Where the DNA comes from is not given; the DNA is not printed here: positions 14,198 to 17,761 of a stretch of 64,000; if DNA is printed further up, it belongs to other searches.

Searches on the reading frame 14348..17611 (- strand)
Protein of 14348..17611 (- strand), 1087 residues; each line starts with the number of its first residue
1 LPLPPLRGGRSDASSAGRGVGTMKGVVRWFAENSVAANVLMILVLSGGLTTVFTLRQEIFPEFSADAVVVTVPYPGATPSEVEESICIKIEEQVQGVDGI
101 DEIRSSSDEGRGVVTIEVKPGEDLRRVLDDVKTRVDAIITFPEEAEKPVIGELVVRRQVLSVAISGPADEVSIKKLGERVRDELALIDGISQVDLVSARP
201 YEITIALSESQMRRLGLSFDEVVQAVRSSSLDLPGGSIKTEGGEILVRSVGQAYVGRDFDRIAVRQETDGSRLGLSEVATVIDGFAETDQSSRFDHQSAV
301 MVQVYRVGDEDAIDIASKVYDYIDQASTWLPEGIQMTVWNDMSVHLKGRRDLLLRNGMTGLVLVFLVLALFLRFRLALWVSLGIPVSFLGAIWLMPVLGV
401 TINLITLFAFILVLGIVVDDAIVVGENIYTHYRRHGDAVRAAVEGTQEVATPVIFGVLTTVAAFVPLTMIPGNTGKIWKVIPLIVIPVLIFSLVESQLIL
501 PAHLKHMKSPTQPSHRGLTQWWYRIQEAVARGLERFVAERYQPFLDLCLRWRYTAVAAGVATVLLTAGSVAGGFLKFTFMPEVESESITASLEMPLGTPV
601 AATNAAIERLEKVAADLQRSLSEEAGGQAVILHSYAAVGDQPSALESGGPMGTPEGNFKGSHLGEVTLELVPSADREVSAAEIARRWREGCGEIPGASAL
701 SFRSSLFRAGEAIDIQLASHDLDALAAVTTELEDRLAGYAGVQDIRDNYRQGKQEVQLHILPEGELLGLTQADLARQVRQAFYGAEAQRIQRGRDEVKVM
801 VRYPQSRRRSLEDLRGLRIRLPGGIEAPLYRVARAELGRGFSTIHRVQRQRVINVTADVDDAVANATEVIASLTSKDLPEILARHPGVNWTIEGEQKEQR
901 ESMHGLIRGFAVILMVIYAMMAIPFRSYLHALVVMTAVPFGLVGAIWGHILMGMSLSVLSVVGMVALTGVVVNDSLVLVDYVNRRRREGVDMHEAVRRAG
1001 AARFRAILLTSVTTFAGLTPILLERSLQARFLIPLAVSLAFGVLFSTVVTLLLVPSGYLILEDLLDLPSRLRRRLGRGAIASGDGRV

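Call 40: search_protein_families(library=pfam, proteins=[window:14348-17611:-], max_evalue=0.00001)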
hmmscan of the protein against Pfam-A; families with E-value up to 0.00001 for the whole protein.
window:14348-17611:- (1087 aa): 3 families
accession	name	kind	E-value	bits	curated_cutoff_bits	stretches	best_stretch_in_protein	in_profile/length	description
PF00873.25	ACR_tran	-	3.4e-166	555.2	28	1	28-1061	3-1020/1021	AcrB/AcrD/AcrF family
PF03176.21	MMPL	-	1.8e-09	37.5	20.5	1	904-1056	143-297/333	MMPL family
PF02355.23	SecD_SecF_C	-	1.4e-06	28.3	20.5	0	910-1052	39-177/189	Protein export membrane protein SecD/SecF, C-terminal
